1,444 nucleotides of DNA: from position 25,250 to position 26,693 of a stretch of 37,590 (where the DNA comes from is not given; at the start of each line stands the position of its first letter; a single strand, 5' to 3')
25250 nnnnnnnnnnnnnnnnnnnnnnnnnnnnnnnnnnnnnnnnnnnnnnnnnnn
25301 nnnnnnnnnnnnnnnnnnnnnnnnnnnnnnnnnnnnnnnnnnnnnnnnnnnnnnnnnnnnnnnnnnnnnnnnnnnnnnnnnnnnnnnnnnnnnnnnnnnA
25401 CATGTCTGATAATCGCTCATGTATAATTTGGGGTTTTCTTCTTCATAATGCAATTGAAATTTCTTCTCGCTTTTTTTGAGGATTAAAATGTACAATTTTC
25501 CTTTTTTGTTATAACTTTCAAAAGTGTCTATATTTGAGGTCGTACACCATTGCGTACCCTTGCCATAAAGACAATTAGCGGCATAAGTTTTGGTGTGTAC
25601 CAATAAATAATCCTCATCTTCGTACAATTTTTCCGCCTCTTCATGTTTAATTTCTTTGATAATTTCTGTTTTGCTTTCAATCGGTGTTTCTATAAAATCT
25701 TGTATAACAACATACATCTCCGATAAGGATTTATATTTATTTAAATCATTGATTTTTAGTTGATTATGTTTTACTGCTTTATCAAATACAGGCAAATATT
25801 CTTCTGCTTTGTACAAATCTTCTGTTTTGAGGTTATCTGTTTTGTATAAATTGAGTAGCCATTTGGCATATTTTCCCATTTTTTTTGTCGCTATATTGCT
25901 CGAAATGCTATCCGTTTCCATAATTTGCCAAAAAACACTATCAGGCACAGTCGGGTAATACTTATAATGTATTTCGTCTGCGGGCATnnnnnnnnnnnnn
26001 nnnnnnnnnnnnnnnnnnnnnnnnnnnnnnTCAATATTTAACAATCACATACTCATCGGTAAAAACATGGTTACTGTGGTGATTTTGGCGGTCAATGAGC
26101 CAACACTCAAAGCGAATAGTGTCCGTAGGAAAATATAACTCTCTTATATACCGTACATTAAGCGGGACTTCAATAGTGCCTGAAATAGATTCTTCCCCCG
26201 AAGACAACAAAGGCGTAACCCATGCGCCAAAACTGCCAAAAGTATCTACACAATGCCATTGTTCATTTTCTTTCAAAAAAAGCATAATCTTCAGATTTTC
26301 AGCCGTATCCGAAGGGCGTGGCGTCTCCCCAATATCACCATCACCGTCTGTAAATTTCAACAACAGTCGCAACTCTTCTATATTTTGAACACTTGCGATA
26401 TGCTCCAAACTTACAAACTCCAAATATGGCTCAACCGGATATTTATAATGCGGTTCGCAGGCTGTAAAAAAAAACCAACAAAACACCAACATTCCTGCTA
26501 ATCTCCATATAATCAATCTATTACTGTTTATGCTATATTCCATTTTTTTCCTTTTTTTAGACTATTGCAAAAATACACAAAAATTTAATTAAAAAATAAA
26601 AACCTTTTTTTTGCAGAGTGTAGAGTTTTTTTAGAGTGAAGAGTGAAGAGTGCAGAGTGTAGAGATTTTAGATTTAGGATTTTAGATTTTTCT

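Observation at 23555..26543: Two-gene operon of unknown function: a lipoprotein plus an 829-aa protein made of four Cys-motif modules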

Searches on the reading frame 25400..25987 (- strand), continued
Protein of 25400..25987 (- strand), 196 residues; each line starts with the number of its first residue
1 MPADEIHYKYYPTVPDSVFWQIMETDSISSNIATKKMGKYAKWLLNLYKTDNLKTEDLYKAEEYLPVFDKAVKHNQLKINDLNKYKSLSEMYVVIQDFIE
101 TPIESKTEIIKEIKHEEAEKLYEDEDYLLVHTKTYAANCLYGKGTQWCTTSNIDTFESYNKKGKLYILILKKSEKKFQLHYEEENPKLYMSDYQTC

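Call 57: find_related_loci(query=A1, collection=viral_contigs, flank=6000)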
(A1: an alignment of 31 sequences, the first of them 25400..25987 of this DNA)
Query A1 (196 aa) in viral_contigs; peptide patterns used: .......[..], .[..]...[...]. (x = any residue, [..] = any of these).
344 stretches matched a pattern; 136 encode a relative of the query (tblastn E <= 1e-3); the best 80 are kept; 79 distinct loci.
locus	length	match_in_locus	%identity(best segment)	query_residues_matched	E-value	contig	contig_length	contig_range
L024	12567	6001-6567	49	1-182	1e-53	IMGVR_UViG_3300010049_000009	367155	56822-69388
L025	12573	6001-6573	50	1-184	4e-52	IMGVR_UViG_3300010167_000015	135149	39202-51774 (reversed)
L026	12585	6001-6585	46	1-192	5e-52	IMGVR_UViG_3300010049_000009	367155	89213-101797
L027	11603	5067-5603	45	4-185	6e-41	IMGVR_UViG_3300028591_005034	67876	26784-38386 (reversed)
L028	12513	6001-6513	40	9-182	8e-38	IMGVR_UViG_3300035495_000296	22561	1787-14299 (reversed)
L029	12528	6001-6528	43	4-182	7e-36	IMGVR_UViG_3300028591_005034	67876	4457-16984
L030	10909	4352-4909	37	1-185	6e-34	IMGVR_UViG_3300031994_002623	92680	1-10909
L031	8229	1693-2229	41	4-182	7e-30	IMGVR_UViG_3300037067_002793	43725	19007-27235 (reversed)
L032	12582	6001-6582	35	3-182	1e-29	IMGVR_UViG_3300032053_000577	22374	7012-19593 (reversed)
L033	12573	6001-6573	33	1-182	1e-27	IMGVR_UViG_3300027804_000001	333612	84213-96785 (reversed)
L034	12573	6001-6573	33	1-182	1e-27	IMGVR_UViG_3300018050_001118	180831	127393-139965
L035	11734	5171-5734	35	4-182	2e-25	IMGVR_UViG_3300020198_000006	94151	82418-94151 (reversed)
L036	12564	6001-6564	35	4-182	2e-25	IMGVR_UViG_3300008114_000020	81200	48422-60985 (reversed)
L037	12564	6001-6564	35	4-182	2e-25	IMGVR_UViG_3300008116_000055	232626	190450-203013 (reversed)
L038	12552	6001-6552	32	4-184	9e-25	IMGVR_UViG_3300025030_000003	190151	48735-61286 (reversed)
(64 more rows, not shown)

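Call 61: search_protein_families(library=pfam, proteins=[L014:1890-3107:+, L014:3200-4909:+, L014:4864-5646:+, L014:5989-7083:+, L014:7240-8856:+, L014:8935-10641:+, L013:839-2716:-, L013:2725-3732:-, L013:4611-5687:+, L013:5962-7344:+], max_evalue=0.0001)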
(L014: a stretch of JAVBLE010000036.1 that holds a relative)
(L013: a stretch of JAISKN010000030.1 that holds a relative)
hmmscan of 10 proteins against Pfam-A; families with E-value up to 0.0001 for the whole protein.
L014:1890-3107:+ (405 aa): 1 family
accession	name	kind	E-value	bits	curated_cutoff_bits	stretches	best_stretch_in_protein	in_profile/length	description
PF14281.12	PDDEXK_4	-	1.3e-23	84.3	22.3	1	56-206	2-164/183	PD-(D/E)XK nuclease superfamily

L014:3200-4909:+ (569 aa): 1 family
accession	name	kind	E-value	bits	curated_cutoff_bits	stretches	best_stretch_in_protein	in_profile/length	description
PF00004.35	AAA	-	7.4e-25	88.3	21.2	1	360-492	1-130/131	ATPase family associated with various cellular activities (AAA)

L014:4864-5646:+ (260 aa): 0 families

L014:5989-7083:+ (364 aa): 0 families

L014:7240-8856:+ (538 aa): 4 families
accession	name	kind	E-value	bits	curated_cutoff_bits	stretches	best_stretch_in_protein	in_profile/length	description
PF00005.33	ABC_tran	-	7.3e-37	127.5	25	2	18-184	2-137/137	ABC transporter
PF12848.13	ABC_tran_Xtn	-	1.1e-21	77.2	25.9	1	223-303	1-79/85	ABC transporter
PF02463.25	SMC_N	-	3.4e-10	40.2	40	1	16-508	14-212/220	RecF/RecN/SMC N terminal domain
PF13304.12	AAA_21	-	4.3e-08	34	27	0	30-75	2-59/304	AAA domain, putative AbiEii toxin, Type IV TA system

L014:8935-10641:+ (568 aa): 1 family
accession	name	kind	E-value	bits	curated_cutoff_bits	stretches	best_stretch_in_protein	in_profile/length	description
PF13231.12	PMT_2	-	9.2e-16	58.9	26.1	1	57-211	1-160/160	Dolichyl-phosphate-mannose-protein mannosyltransferase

L013:839-2716:- (625 aa): 1 family
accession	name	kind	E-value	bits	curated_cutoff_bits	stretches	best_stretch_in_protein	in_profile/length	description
PF18962.6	Por_Secre_tail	-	4.8e-12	46.4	27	1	552-624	1-75/75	Secretion system C-terminal sorting domain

L013:2725-3732:- (335 aa): 0 families

L013:4611-5687:+ (358 aa): 2 families
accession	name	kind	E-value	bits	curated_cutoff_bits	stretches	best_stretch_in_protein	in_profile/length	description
PF09640.15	DUF2027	-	9.2e-46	155.7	25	1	103-251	1-150/156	Domain of unknown function (DUF2027)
PF01713.27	Smr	-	8e-09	36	25.7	1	297-358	15-77/77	Smr domain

L013:5962-7344:+ (460 aa): 0 families

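Call 77: search_protein_families(library=padloc, proteins=[L014:5989-7083:+, L013:5962-7344:+, L014:1890-3107:+, L014:3200-4909:+, L014:4864-5646:+], max_evalue=0.01)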
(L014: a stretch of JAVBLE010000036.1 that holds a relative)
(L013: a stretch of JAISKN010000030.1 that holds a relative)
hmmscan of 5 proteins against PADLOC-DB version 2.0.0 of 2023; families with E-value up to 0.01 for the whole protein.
L014:5989-7083:+ (364 aa): 0 families

L013:5962-7344:+ (460 aa): 0 families

L014:1890-3107:+ (405 aa): 5 families
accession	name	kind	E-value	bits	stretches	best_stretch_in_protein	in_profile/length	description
PDLC04983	PDC-S26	-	4.9e-43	146.1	1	29-383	13-367/413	-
PDLC04980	PDC-S26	-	5.3e-32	109.6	1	28-384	8-351/389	-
PDLC04974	PDC-S26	-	9.1e-25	85.7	1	64-384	44-350/401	-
PDLC04981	PDC-S26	-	2.6e-05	21.7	1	65-257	36-242/358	-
PDLC04975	PDC-S26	-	3.3e-05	21.4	1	109-359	83-306/351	-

L014:3200-4909:+ (569 aa): 7 families
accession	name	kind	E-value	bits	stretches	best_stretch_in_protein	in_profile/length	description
PDLC02196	IetA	-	2.3e-29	101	1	342-560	107-322/374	-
PDLC02195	IetA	-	4.9e-27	93.2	1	342-553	123-330/395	-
PDLC04232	IetA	-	5.7e-14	50.3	1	347-555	106-311/330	-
PDLC00915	TRIP13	-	3.3e-10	37.9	1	357-513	63-230/302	TRIP13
PDLC00914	TRIP13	-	4.7e-10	37.4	1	359-511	73-235/302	TRIP13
PDLC04231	IetA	-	1.3e-09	36.3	1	348-495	108-248/262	-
PDLC04140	mad8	-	0.0083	13.7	0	354-412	24-70/314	mads_8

L014:4864-5646:+ (260 aa): 0 families

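Call 80: search_protein_families(library=pfam, proteins=[L016:1594-2847:-, L016:2831-3562:-, L016:3721-4455:+, L016:4588-5703:+, L022:2870-4336:+, L022:4346-5059:+, L022:5083-5949:+, L022:6304-7563:+, L022:7570-8265:+, L022:8626-9225:+], max_evalue=0.0001)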
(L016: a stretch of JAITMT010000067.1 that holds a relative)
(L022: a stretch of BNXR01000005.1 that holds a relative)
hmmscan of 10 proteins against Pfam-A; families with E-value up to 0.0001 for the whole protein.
L016:1594-2847:- (417 aa): 0 families

L016:2831-3562:- (243 aa): 1 family
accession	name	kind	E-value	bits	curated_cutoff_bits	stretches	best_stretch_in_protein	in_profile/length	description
PF03309.20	Pan_kinase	-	7.1e-41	140.7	24.7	1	3-191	2-203/205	Type III pantothenate kinase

L016:3721-4455:+ (244 aa): 1 family
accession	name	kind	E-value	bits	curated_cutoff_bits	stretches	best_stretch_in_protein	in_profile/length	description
PF16412.11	DUF5020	-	5.8e-97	324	36.7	1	21-244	1-212/212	Domain of unknown function (DUF5020)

L016:4588-5703:+ (371 aa): 1 family
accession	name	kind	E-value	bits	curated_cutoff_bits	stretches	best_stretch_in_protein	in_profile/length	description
PF15869.11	TolB_like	-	1.7e-05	24.8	29.2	1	76-343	28-294/296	TolB-like 6-blade propeller-like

L022:2870-4336:+ (488 aa): 3 families
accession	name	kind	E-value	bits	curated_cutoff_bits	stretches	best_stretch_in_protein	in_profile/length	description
PF04055.27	Radical_SAM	-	5.5e-23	82.4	29.5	1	150-306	1-166/166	Radical SAM superfamily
PF13186.11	SPASM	-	5.9e-11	42.9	21.5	1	383-438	8-67/67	Iron-sulfur cluster-binding domain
PF05402.18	PqqD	-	3.7e-05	24.4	23.4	0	36-90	15-67/67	Coenzyme PQQ synthesis protein D (PqqD)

L022:4346-5059:+ (237 aa): 1 family
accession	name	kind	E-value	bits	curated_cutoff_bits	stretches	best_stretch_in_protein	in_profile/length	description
PF04909.20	Amidohydro_2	-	1.3e-06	28.9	26.4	1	93-233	108-279/289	Amidohydrolase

L022:5083-5949:+ (288 aa): 17 families
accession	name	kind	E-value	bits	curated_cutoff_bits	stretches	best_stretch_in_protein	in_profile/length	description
PF00515.34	TPR_1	-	9e-35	117.5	27.8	2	242-274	2-34/34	Tetratricopeptide repeat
PF07719.23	TPR_2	-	4.9e-34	114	27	3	242-274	2-34/34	Tetratricopeptide repeat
PF13414.12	TPR_11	-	3e-26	91.3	26.8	2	214-251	1-38/42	TPR repeat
PF13424.12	TPR_12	-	1e-25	90.1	30.1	2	212-270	8-74/77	Tetratricopeptide repeat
PF13181.12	TPR_8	-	2.8e-25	86.7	25.7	1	243-274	3-34/34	Tetratricopeptide repeat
PF13374.12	TPR_10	-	4.4e-17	61.9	27.5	0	213-235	8-30/42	Tetratricopeptide repeat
PF13176.12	TPR_7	-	9.4e-17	60.1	27.9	0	174-197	1-24/36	Tetratricopeptide repeat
PF13428.12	TPR_14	-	4.8e-16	58.1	23.5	0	143-177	6-40/44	Tetratricopeptide repeat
PF25068.1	ARM_TT21_4th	-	2.8e-12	47.6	30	1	213-277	5-68/153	Tetratricopeptide repeat protein 21 forth ARM domain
PF14559.12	TPR_19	-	3.9e-12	46.8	25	0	149-195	2-48/68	Tetratricopeptide repeat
PF13432.12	TPR_16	-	7.3e-12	45.9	32.7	0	144-197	3-56/65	Tetratricopeptide repeat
PF13174.12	TPR_6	-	1.8e-08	34.9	26.3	0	211-235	4-28/33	Tetratricopeptide repeat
PF23914.1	TPR_CcmH_CycH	-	5e-07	30.1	42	0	36-135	62-153/158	Cytochrome c-type biogenesis protein H TPR domain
PF12895.13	ANAPC3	-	8.5e-06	26.4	27.2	1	152-232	3-81/82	Anaphase-promoting complex, cyclosome, subunit 3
PF25063.1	ARM_TT21_C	-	9.3e-06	26.1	35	0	145-237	102-194/209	Tetratricopeptide repeat protein 21 C-terminal ARM domain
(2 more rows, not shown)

L022:6304-7563:+ (419 aa): 1 family
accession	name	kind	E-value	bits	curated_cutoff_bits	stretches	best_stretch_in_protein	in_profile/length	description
PF13304.12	AAA_21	-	3.3e-35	123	27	1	46-359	2-304/304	AAA domain, putative AbiEii toxin, Type IV TA system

L022:7570-8265:+ (231 aa): 1 family
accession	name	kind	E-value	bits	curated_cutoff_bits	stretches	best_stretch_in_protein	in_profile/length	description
PF13707.11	RloB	-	3.7e-46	158.2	31.5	1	33-215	1-195/195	RloB-like protein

L022:8626-9225:+ (199 aa): 1 family
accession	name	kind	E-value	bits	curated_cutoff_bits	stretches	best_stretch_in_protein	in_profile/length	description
PF07751.16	Abi_2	-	8.5e-36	124.4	25.6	1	35-199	1-165/184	Abi-like protein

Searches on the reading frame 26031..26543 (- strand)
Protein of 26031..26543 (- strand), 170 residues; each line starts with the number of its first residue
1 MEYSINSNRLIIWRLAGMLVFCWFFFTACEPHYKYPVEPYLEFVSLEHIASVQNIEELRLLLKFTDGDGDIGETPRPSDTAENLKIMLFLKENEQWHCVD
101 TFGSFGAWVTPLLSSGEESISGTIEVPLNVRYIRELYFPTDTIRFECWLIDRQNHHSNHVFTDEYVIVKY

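Call 3: search_protein_families(library=pfam, proteins=[window:26031-26543:-], max_evalue=1)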
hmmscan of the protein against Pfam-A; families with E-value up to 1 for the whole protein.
window:26031-26543:- (170 aa): 0 families

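Call 4: search_protein_families(library=phrogs, proteins=[window:26031-26543:-], max_evalue=1)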
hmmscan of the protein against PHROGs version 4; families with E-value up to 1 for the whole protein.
window:26031-26543:- (170 aa): 0 families

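Call 5: search_protein_families(library=ncbifam, proteins=[window:26031-26543:-], max_evalue=1)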
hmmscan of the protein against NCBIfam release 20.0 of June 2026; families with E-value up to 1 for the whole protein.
window:26031-26543:- (170 aa): 1 family
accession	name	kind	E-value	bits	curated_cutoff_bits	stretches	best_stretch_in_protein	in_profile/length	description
NF047981.1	RC1041_fam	subfamily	0.11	12.2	90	1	15-30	32-47/57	RC1041 family protein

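Call 26: find_homologous_proteins(query=window:26031-26543:-, max_evalue=0.001)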
Query window:26031-26543:- (170 aa): 16 proteins with E <= 0.001 among 34 candidates.
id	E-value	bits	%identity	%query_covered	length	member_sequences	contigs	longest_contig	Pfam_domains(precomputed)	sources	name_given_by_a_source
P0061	2.6e-102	358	100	90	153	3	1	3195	-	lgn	-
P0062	5.5e-43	165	52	94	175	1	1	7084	-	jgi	jgi:hypothetical protein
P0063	6.9e-23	100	38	92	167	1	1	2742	-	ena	-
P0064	3.4e-21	94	38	92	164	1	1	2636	-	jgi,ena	-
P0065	8.0e-21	93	37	99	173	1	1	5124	-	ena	-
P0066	2.2e-20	91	38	89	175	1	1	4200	-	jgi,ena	-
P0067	4.6e-17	81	35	91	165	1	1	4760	-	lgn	-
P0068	4.8e-16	77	33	95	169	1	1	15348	-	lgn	-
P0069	6.6e-16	77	38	94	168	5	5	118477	-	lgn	-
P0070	4.8e-15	74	35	89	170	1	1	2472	-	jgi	jgi:hypothetical protein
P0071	6.2e-12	64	34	91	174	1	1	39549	-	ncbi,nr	ncbi:MAG: hypothetical protein K9I94_06085 [Bacteroidales bacterium]|nr:hypothetical protein [Bacter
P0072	2.0e-11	62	35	86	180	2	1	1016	-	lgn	-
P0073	4.7e-10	58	36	92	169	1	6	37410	-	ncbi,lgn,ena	-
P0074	9.1e-10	57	34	85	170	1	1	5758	-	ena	-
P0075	1.3e-8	53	33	88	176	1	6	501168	-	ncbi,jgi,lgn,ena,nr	ncbi:MAG TPA: hypothetical protein PKH94_02095 [Bacteroidales bacterium]|nr:hypothetical protein [Ba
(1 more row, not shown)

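Call 27: find_encoding_contigs(protein=P0062, flank=6000, max_places=2)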
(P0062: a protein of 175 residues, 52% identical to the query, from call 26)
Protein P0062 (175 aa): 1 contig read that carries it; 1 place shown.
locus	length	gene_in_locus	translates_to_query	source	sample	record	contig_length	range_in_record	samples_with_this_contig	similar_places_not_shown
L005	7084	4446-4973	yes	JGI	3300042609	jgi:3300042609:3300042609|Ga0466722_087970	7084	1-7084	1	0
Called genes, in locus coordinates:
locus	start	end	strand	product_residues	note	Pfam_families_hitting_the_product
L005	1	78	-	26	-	?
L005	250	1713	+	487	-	PF00474:SSF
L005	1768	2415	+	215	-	PF01351:RNase_HII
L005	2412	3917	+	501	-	-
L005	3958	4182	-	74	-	-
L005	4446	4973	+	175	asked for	-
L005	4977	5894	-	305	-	PF01544:CorA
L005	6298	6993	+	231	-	PF04085:MreC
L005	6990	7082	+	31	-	?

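Call 28: find_encoding_contigs(protein=P0069, flank=6000, max_places=2)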
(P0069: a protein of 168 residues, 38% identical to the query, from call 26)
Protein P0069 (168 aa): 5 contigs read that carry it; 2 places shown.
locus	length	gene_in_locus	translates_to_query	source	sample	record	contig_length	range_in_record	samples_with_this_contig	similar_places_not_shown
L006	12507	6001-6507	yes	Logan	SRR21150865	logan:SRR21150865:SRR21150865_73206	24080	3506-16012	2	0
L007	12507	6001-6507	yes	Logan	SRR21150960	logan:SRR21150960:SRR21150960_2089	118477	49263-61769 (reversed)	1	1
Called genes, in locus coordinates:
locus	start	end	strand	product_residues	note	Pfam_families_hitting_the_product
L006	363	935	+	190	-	PF01381:HTH_3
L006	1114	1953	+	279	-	PF01061:ABC2_membrane, PF12698:ABC2_membrane_3 (weak)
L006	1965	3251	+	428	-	PF05195:AMP_N, PF00557:Peptidase_M24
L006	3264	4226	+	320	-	PF04018:VCA0040-like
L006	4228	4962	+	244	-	PF08501:Shikimate_dh_N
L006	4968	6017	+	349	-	PF00586:AIRS, PF02769:AIRS_C (weak)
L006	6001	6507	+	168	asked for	-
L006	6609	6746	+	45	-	-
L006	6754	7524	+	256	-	PF06044:DpnI, PF17726:DpnI_C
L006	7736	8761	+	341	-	PF01555:N6_N4_Mtase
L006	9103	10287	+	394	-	PF13562:NTP_transf_4, PF00132:Hexapep (faint)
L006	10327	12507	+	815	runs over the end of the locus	PF02190:LON_substr_bdg, PF07724:AAA_2 (faint), PF08298:AAA_PrkA (weak), PF00004:AAA, PF07728:AAA_5, PF22667:Lon_lid, PF05362:Lon_C, PF13541:ChlI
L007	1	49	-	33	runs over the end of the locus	-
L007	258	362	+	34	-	-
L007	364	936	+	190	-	PF01381:HTH_3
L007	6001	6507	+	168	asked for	-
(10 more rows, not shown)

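Call 29: find_encoding_contigs(protein=P0075, flank=6000, max_places=2)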
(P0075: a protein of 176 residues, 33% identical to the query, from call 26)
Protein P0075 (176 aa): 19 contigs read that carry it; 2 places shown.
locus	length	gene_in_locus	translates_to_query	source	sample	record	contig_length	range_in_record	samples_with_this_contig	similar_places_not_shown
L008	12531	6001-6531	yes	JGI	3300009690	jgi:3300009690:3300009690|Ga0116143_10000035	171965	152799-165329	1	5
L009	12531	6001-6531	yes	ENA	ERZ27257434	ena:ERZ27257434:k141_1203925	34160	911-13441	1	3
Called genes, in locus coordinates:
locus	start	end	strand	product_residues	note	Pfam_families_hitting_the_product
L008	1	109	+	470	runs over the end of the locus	-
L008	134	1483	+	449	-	PF13181:TPR_8 (faint)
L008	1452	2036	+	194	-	PF06835:LptC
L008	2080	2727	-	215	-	PF01965:DJ-1_PfpI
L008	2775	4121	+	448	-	PF00817:IMS, PF11799:IMS_C, PF13438:DUF4113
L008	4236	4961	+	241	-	PF02586:SRAP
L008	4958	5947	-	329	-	PF04443:LuxE (faint)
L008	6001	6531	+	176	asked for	-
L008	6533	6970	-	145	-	-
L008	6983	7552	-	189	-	PF04542:Sigma70_r2, PF08281:Sigma70_r4_2, PF04545:Sigma70_r4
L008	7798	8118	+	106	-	PF19762:DUF6249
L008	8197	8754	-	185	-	PF02834:LigT_PEase, PF13563:2_5_RNA_ligase2, PF02834:LigT_PEase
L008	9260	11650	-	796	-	PF13620:CarboxypepD_reg, PF13715:CarbopepD_reg_2, PF07715:Plug, PF00593:TonB_dep_Rec_b-barrel, PF14905:OMP_b-brl_3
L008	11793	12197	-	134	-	-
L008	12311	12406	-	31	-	-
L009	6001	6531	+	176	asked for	-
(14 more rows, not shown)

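Call 70: find_encoding_contigs(protein=P0061, flank=5000, max_places=3)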
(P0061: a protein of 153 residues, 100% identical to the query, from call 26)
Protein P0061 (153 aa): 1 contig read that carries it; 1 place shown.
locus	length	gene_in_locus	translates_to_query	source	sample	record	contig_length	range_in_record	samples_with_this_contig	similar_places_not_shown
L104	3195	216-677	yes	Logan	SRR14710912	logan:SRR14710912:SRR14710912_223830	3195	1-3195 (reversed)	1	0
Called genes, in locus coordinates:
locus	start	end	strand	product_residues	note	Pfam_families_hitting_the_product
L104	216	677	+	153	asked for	-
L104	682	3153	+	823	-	-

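Call 77: search_protein_families(library=padloc, proteins=[window:26034-26543:-], max_evalue=0.01)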
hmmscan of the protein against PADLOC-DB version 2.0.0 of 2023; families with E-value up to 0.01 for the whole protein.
window:26034-26543:- (170 aa): 0 families

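Call 85: search_solved_structures(query=window:26034-26543:-, max_evalue=10)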
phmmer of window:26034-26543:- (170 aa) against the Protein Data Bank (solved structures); distinct sequences matched with E-value up to 10: 0.
